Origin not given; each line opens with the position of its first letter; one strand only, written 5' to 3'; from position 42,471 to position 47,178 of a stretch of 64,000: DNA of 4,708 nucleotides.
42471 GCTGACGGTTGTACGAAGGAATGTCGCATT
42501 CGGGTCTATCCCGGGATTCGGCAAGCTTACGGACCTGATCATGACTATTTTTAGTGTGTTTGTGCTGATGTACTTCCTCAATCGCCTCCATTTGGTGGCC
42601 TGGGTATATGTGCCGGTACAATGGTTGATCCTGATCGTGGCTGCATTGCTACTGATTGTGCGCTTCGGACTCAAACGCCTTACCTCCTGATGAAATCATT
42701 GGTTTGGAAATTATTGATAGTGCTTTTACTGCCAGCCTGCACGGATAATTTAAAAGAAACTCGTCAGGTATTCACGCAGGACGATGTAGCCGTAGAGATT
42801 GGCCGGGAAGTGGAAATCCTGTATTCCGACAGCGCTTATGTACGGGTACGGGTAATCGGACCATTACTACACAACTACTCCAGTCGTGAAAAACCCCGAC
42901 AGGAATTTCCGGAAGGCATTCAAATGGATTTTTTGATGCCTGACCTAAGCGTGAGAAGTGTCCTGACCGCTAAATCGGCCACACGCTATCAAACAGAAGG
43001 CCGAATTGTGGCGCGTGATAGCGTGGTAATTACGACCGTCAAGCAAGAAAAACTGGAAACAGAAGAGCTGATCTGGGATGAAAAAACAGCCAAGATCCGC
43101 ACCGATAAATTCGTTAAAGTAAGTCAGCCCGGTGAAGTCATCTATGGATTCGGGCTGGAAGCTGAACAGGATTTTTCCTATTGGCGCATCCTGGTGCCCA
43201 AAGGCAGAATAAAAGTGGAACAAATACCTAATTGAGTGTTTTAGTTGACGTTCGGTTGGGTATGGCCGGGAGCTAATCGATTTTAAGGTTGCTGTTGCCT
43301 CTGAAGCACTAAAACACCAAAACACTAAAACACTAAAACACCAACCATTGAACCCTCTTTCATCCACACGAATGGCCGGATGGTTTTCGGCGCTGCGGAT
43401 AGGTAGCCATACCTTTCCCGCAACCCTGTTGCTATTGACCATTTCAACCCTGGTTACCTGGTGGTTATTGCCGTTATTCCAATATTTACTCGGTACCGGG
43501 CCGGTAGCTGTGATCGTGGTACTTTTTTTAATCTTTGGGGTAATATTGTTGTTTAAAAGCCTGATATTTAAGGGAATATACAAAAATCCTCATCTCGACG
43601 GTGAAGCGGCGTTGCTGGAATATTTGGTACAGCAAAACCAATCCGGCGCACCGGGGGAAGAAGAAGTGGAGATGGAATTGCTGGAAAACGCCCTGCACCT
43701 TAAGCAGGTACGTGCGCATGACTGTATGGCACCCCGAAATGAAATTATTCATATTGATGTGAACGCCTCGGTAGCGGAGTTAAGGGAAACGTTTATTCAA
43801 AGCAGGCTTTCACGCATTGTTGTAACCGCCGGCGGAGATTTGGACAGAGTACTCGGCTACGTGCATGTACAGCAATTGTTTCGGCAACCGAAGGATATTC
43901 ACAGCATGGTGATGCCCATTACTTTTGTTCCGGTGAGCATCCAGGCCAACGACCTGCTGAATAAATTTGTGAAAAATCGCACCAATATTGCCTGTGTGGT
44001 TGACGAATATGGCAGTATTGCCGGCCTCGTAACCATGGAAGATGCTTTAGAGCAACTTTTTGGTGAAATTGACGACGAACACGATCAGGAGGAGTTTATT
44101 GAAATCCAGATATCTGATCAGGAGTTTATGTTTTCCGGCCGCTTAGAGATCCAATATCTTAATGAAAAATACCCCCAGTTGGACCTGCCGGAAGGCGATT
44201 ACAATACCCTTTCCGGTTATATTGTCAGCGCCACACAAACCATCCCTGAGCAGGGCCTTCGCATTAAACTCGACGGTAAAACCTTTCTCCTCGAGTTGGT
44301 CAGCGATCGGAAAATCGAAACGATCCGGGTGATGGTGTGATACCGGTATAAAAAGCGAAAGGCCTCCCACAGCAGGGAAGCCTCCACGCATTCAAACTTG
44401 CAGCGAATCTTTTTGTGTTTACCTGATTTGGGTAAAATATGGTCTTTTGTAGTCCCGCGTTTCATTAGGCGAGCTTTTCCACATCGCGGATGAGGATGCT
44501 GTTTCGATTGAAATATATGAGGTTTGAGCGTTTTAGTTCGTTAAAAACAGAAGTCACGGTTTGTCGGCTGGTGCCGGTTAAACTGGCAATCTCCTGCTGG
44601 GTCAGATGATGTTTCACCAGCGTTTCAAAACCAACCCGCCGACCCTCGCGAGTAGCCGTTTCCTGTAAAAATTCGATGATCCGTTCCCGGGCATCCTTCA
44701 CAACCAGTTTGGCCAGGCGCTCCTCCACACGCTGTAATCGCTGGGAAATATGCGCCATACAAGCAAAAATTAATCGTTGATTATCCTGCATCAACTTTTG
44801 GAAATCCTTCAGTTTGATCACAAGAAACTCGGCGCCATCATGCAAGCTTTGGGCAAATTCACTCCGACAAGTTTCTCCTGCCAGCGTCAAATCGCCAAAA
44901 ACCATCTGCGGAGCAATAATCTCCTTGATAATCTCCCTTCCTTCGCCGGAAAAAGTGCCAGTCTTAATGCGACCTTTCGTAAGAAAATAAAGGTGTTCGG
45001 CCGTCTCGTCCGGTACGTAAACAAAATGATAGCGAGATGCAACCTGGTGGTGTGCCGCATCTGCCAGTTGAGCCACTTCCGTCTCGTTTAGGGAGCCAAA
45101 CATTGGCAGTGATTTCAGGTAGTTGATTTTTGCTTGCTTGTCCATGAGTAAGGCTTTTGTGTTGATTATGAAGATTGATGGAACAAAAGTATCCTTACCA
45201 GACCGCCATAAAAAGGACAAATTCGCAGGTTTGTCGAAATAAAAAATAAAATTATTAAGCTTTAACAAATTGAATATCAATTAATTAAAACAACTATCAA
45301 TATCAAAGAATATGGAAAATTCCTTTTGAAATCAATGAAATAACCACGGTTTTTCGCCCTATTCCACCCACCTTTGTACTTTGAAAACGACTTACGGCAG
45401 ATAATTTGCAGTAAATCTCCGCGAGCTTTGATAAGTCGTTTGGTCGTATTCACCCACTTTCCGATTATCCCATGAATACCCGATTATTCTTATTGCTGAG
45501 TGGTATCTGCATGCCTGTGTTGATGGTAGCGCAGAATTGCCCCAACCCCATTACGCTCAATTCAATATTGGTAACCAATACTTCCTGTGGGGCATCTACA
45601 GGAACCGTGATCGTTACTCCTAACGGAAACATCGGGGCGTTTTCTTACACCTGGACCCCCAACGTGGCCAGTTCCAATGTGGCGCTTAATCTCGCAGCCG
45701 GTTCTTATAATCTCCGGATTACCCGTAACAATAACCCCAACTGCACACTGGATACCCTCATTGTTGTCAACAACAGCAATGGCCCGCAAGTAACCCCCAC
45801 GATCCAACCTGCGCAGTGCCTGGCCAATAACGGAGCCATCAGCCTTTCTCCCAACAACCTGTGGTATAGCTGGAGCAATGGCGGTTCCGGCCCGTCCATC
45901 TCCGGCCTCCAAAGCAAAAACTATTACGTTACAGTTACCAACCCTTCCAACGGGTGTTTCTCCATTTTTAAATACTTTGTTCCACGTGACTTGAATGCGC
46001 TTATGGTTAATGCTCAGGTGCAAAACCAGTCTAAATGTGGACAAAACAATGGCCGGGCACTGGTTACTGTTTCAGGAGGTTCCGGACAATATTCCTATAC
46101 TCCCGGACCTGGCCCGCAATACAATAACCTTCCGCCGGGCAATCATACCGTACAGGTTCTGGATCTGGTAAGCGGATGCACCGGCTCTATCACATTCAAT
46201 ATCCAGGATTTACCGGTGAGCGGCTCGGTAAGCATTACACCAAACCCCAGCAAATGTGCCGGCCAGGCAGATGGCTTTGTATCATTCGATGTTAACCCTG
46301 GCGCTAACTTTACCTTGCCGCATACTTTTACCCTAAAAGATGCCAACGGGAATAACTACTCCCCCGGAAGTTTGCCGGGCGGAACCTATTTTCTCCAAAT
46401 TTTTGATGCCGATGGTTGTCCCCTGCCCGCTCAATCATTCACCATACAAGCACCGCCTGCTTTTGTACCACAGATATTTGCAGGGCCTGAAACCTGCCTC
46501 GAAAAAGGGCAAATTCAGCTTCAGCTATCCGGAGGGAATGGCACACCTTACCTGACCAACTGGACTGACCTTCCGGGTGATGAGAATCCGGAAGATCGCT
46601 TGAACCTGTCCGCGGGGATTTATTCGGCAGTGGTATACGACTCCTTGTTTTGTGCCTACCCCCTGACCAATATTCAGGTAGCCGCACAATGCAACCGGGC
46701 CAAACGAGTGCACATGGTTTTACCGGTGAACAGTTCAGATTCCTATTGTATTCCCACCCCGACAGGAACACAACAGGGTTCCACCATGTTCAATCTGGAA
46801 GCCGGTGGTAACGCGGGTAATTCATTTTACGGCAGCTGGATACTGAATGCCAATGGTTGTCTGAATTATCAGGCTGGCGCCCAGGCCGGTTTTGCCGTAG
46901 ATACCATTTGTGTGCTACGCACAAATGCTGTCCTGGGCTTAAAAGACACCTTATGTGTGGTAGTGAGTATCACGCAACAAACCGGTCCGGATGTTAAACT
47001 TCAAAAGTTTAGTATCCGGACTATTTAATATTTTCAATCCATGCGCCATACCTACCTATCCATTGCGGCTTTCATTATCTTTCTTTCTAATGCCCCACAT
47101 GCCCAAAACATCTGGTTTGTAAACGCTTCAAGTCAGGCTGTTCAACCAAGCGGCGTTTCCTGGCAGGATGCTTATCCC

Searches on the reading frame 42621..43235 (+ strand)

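Call 77: search_protein_families(library=pfam, proteins=[window:42621-43235:+], max_evalue=0.00001)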
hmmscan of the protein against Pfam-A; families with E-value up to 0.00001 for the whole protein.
window:42621-43235:+ (204 aa): 1 family
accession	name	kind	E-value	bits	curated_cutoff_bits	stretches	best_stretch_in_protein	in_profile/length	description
PF06835.18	LptC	-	8.8e-07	29.1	21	1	112-182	84-158/175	Lipopolysaccharide-assembly, LptC-related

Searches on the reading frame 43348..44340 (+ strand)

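Call 77: search_protein_families(library=pfam, proteins=[window:43348-44340:+], max_evalue=0.00001)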
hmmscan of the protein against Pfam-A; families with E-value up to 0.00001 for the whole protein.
window:43348-44340:+ (330 aa): 2 families
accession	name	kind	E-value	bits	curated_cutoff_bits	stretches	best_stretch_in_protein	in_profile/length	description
PF03471.22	CorC_HlyC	-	7.9e-15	55.1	27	1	254-328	2-77/81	Transporter associated domain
PF00571.33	CBS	-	1.8e-12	47.8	24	0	183-237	3-55/57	CBS domain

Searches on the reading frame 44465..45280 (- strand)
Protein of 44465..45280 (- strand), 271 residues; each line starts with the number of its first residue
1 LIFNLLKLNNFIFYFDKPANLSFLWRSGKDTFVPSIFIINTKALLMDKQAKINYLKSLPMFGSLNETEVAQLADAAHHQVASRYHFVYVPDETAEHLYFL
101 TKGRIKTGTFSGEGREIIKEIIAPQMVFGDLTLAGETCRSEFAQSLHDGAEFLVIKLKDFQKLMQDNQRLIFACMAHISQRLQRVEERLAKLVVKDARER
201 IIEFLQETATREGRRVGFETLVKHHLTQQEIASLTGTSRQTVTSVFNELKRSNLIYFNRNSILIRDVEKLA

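Call 77: search_protein_families(library=pfam, proteins=[window:44465-45280:-], max_evalue=0.00001)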
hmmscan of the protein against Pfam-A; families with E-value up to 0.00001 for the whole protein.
window:44465-45280:- (271 aa): 2 families
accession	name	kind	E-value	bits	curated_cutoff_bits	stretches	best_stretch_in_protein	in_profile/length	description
PF13545.12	HTH_Crp_2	-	6.5e-15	55.3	27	1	199-271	1-68/70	Crp-like helix-turn-helix domain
PF00027.35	cNMP_binding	-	2.3e-11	43.9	27.5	1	86-167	9-89/89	Cyclic nucleotide-binding domain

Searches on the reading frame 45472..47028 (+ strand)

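Call 77: search_protein_families(library=pfam, proteins=[window:45472-47028:+], max_evalue=0.00001)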
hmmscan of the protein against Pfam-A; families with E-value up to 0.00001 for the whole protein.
window:45472-47028:+ (518 aa): 1 family
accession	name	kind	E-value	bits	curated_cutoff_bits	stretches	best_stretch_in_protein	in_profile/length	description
PF13573.12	SprB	-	2.1e-11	43.7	28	0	183-210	3-31/37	SprB repeat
